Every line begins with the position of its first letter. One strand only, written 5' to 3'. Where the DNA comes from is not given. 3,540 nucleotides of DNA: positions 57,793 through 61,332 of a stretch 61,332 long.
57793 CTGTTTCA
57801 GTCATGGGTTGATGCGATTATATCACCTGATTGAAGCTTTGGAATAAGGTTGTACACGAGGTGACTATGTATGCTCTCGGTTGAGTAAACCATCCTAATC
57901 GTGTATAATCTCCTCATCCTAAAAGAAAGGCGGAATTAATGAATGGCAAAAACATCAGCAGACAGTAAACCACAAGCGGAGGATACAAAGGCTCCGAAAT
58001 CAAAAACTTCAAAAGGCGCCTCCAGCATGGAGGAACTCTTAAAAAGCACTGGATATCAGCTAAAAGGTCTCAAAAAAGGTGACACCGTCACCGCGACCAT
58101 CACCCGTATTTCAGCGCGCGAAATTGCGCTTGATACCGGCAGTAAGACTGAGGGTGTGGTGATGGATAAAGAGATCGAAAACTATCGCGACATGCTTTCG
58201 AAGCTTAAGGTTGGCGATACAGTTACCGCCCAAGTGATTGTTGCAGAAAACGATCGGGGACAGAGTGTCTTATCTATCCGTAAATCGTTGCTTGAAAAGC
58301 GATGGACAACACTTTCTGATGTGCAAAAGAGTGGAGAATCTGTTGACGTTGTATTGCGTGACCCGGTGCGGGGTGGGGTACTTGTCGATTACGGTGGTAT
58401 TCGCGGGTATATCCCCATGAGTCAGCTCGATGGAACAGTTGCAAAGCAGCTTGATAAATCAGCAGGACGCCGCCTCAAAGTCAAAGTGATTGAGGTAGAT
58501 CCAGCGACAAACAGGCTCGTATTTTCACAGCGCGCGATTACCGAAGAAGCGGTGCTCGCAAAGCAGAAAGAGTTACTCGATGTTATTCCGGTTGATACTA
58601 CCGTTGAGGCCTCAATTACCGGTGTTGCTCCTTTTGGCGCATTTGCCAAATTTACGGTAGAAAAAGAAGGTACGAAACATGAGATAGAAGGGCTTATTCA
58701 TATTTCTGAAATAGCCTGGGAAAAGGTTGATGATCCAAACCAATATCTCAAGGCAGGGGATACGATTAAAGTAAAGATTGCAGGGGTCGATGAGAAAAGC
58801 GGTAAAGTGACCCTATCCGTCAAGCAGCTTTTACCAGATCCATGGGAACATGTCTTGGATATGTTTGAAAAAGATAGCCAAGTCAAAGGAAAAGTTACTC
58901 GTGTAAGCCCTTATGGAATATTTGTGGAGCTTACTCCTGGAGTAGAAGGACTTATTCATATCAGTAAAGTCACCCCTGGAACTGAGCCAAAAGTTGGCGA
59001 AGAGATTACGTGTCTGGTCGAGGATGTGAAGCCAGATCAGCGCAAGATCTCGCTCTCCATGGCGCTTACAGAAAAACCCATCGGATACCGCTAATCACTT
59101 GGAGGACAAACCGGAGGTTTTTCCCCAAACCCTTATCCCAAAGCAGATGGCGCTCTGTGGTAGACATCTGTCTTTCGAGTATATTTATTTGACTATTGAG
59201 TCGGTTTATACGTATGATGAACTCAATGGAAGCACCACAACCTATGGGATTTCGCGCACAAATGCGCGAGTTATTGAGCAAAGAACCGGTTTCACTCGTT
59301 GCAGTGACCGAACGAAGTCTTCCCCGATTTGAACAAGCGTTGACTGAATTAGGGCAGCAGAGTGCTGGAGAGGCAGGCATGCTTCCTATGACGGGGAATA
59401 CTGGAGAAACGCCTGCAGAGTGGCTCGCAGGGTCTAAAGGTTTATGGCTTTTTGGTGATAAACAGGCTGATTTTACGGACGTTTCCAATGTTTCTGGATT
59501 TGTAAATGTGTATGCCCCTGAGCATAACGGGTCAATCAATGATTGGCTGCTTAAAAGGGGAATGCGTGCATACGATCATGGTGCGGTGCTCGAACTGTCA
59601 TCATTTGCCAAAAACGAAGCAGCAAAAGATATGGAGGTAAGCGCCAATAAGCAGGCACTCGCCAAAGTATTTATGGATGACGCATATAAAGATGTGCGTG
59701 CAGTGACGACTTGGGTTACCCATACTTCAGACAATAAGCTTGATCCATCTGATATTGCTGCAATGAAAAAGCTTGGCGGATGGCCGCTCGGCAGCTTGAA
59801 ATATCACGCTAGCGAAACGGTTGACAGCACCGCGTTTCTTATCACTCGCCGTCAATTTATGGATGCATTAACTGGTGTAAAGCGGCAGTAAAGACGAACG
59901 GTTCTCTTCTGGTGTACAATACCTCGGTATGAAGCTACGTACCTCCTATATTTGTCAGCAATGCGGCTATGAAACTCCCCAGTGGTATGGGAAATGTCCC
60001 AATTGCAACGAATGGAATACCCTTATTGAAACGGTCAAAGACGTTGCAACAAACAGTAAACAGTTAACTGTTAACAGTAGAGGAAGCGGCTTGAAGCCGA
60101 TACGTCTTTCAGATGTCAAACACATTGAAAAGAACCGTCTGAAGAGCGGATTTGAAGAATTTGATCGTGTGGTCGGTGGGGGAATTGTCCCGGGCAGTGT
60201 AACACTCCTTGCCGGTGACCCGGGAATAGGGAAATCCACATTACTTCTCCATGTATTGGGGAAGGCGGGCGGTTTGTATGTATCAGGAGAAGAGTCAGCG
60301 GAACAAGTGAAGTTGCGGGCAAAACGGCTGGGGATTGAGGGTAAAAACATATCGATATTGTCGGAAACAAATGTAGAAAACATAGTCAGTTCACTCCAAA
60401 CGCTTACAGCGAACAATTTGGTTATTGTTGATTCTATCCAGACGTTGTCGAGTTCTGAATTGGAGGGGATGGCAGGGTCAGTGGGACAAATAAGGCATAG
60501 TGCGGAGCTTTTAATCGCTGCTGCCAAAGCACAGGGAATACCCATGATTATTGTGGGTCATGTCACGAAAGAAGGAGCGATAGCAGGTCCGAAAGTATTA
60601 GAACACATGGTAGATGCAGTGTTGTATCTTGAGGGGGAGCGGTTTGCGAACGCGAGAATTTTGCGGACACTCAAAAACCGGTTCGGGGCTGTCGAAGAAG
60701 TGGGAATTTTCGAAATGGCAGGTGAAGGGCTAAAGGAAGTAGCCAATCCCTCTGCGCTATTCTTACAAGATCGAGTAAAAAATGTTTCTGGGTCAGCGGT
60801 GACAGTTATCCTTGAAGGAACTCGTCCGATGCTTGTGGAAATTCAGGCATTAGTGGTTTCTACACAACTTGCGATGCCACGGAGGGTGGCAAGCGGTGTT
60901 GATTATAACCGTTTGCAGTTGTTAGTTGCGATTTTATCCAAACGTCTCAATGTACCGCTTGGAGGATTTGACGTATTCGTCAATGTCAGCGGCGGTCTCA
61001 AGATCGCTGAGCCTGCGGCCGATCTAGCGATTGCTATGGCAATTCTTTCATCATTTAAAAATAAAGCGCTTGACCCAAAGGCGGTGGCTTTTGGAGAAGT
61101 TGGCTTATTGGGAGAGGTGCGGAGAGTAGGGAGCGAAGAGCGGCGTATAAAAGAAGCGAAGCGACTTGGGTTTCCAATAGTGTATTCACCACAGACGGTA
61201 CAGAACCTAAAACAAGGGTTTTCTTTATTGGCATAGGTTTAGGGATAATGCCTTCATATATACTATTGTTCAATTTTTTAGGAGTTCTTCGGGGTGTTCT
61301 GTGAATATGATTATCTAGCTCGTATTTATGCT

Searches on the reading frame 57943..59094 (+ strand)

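Call 33: search_protein_families(library=pfam, proteins=[window:57943-59094:+], max_evalue=0.00001)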
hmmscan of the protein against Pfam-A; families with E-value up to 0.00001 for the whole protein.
window:57943-59094:+ (383 aa): 4 families
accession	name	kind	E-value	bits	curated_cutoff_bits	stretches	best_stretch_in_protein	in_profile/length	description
PF00575.29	S1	-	4e-49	165.3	22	4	308-373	2-73/74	S1 RNA binding domain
PF21710.3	Spt6_S1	-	1.1e-09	38.9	27.5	0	36-114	7-88/91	Spt6, S1/OB domain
PF23459.1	S1_RRP5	-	1.7e-08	35.3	27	0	309-372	2-71/72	RRP5 S1 domain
PF18614.7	RNase_II_C_S1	-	1.5e-07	31.6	26.6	0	163-195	25-57/59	RNase II-type exonuclease C-terminal S1 domain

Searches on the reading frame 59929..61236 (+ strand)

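Call 33: search_protein_families(library=pfam, proteins=[window:59929-61236:+], max_evalue=0.00001)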
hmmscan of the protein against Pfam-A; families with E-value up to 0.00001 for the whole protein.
window:59929-61236:+ (435 aa): 5 families
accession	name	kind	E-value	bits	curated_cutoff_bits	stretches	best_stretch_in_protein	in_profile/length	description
PF06745.19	ATPase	-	1.2e-15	58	26.6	1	72-249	2-204/231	KaiC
PF18073.7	Zn_ribbon_LapB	-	2.7e-14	53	25.7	1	7-34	1-28/28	Rubredoxin metal binding domain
PF13481.12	AAA_25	-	9.7e-10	38.8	27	1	65-216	9-194/195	AAA domain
PF03796.21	DnaB_C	-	8.3e-07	29.1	27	1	71-179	2-118/255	DnaB-like helicase C terminal domain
PF13541.12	ChlI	-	8.7e-06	26.1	27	0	349-415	45-112/121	Subunit ChlI of Mg-chelatase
